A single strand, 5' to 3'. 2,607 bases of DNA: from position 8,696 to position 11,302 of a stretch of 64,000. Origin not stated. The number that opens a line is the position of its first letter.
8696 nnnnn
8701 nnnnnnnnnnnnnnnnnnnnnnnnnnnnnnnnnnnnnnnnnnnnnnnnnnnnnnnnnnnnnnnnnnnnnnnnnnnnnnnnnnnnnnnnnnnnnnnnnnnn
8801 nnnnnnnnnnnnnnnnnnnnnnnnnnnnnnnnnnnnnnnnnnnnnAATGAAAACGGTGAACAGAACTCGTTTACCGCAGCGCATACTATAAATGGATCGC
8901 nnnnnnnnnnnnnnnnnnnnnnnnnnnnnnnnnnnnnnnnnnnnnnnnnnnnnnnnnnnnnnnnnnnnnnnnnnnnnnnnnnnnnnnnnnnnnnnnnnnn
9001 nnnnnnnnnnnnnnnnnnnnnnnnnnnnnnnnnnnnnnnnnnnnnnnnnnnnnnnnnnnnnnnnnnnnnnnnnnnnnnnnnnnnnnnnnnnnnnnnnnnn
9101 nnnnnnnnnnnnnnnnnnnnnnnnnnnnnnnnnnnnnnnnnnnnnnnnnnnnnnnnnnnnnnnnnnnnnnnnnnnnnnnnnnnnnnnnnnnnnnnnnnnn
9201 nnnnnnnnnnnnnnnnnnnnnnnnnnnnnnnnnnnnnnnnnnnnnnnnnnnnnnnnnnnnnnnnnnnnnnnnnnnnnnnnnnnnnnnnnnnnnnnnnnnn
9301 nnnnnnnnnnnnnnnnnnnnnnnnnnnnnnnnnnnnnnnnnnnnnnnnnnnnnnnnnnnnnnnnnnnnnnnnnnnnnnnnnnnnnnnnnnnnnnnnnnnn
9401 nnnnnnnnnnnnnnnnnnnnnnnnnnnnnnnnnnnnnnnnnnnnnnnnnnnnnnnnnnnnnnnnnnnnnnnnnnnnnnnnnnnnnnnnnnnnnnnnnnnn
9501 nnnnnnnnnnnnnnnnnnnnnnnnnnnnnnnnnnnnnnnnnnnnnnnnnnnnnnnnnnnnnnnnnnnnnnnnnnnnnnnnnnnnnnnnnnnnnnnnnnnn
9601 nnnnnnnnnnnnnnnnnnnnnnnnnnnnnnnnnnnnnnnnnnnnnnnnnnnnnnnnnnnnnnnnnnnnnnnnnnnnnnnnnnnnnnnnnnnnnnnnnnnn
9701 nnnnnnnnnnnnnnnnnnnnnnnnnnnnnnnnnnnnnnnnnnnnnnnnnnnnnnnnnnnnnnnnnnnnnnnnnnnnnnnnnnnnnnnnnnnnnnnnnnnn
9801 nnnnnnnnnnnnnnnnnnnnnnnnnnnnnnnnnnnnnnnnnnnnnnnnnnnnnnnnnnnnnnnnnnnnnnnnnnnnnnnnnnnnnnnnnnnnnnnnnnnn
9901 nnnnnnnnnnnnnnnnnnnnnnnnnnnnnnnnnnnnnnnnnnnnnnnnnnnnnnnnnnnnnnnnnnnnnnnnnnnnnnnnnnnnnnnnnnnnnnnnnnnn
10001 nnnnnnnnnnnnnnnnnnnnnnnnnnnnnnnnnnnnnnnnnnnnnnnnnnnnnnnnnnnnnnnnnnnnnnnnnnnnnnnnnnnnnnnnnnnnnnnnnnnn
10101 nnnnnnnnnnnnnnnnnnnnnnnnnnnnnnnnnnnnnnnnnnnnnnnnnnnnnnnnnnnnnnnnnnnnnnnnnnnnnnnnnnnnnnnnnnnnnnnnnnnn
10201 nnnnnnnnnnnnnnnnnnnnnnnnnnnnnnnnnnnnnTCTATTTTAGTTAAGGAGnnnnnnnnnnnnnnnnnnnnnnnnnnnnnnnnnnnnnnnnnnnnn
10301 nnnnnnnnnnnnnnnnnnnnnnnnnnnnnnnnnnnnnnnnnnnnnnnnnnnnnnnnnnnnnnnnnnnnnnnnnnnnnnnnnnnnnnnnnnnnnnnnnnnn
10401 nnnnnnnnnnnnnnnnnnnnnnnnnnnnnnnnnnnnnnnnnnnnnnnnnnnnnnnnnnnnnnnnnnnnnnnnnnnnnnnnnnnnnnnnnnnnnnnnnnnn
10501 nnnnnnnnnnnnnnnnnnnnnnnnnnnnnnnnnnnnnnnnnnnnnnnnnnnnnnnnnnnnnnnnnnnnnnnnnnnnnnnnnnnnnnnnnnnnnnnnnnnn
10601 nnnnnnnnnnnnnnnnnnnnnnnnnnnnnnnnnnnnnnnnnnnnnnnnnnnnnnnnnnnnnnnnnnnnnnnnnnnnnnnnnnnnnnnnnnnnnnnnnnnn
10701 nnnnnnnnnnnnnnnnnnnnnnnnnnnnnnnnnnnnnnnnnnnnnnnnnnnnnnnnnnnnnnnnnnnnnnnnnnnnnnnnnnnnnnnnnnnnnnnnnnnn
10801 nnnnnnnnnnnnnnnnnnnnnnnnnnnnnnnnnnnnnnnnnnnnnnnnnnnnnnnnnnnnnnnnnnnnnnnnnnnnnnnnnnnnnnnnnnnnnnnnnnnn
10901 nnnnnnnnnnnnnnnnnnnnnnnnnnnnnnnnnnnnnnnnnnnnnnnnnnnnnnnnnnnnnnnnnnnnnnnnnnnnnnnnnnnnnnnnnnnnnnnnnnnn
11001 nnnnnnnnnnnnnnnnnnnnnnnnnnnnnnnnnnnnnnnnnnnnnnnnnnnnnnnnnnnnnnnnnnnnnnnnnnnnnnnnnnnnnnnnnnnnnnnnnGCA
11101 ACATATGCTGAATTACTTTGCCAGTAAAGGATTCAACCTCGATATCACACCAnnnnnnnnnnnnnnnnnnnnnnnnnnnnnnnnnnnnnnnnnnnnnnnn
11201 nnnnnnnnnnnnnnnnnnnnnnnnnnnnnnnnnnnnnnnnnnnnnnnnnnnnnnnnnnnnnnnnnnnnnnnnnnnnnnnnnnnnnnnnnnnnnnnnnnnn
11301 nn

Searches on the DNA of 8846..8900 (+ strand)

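Call 30: search_dna_similar(query=window:8846-8900:+, collection=ecoli_genomes, mode=near, max_rows=25, rows=spread)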
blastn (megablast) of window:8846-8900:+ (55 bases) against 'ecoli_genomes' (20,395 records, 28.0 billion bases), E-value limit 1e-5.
Records with a match: 959; places in all: 961; records where one place covers at least 80% of the query: 959.
Genomes with a match: 959 of 5426; with a place that covers at least 80% of the query: 959. Places per genome that has any: lowest 1, median 1, highest 2. On chromosomes: 960 places; on plasmids: 1.
Best place of each record, by identity: >=99% 795; 95-99% 164.
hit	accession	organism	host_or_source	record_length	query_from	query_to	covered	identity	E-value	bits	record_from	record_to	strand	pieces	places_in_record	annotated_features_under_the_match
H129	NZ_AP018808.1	Escherichia coli strain E2865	Bos taurus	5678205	1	55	100%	100.0%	9e-20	102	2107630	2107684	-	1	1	carbohydrate porin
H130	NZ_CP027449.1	Escherichia coli strain 2014C-3097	Homo sapiens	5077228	1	55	100%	100.0%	9e-20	102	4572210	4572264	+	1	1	carbohydrate porin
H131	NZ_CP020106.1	Escherichia coli strain 13E0780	cattle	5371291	1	55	100%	100.0%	9e-20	102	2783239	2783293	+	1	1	carbohydrate porin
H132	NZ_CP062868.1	Escherichia coli strain Res13-Lact-PEB01-20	Sus scrofa domesticus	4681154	1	55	100%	100.0%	9e-20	102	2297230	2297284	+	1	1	carbohydrate porin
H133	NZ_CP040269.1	Escherichia coli strain 1500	Bivalve mollusk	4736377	1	55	100%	100.0%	9e-20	102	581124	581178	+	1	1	carbohydrate porin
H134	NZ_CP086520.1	Escherichia coli strain Ec-042-T20-ESBL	Homo sapiens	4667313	1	55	100%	100.0%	9e-20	102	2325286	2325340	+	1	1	carbohydrate porin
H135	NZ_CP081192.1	Escherichia coli strain EC1722-1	Homo sapiens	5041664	1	55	100%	100.0%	9e-20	102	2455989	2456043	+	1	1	carbohydrate porin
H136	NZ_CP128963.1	Escherichia coli strain TUM1887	missing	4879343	1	55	100%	100.0%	9e-20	102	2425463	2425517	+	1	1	carbohydrate porin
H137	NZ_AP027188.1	Escherichia coli strain PV0838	Homo sapiens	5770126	1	55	100%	100.0%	9e-20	102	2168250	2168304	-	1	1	carbohydrate porin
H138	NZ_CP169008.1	Escherichia coli strain UTAK-13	Veal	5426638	1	55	100%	100.0%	9e-20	102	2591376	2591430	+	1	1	carbohydrate porin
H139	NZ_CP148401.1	Escherichia coli strain Z1323CEC0019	Chicken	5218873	1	55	100%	100.0%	9e-20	102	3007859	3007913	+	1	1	carbohydrate porin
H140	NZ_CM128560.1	Escherichia coli strain 4600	pig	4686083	1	55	100%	100.0%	9e-20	102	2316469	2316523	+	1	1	carbohydrate porin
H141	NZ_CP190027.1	Escherichia coli strain EC17CM7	chicken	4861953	1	55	100%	100.0%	9e-20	102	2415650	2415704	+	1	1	carbohydrate porin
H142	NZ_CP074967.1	Escherichia coli strain 00_3230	Homo sapiens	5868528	1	55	100%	100.0%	9e-20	102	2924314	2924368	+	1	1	carbohydrate porin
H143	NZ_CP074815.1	Escherichia coli strain 7_33_80A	Fly pool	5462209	1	55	100%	100.0%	9e-20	102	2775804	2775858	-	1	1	carbohydrate porin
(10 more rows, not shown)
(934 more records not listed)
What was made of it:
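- Tried and rejected: It is a common allele, exact in 795 genomes (call 30).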

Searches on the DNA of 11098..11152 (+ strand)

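Call 31: search_dna_similar(query=window:11098-11152:+, collection=ecoli_genomes, mode=near, max_rows=25, rows=spread)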
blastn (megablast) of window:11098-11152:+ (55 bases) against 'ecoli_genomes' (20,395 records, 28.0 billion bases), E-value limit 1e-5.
Records with a match: 9; places in all: 9; records where one place covers at least 80% of the query: 9.
Genomes with a match: 9 of 5426; with a place that covers at least 80% of the query: 9. Places per genome that has any: lowest 1, median 1, highest 1. On chromosomes: 9 places; on plasmids: 0.
Best place of each record, by identity: >=99% 9.
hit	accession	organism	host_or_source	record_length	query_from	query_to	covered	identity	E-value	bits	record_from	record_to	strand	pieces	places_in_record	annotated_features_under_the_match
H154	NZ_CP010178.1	Escherichia coli strain H15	not applicable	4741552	1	55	100%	100.0%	9e-20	102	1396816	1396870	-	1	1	6-phospho-beta-glucosidase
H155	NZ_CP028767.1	Escherichia coli strain A7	Orangutan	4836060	1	55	100%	100.0%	9e-20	102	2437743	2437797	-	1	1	6-phospho-beta-glucosidase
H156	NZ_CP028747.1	Escherichia coli strain A28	Tachyglossus aculeatus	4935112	1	55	100%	100.0%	9e-20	102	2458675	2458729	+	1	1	6-phospho-beta-glucosidase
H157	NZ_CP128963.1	Escherichia coli strain TUM1887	missing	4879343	1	55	100%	100.0%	9e-20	102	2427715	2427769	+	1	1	6-phospho-beta-glucosidase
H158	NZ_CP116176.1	Escherichia coli strain DETEC-E601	sink countertop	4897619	1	55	100%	100.0%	9e-20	102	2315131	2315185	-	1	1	6-phospho-beta-glucosidase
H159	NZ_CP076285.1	Escherichia coli strain 41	not applicable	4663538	1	55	100%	100.0%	9e-20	102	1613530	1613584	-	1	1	6-phospho-beta-glucosidase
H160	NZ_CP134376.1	Escherichia coli strain TUM12355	Chicken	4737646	1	55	100%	100.0%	9e-20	102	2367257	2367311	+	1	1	6-phospho-beta-glucosidase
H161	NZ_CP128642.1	Escherichia coli strain WL164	Homo sapiens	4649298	1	55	100%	100.0%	9e-20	102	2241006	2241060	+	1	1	6-phospho-beta-glucosidase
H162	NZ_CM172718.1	Escherichia coli strain FCI51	Homo sapiens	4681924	1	55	100%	100.0%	9e-20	102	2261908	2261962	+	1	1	6-phospho-beta-glucosidase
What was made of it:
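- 10262..11701 (+): GH1 6-phospho-beta-glucosidase gene, intact, but with the clone-private change R288S (base 11125). A 55-mer centred on 11125 is found only in the nine clone genomes (call 31).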
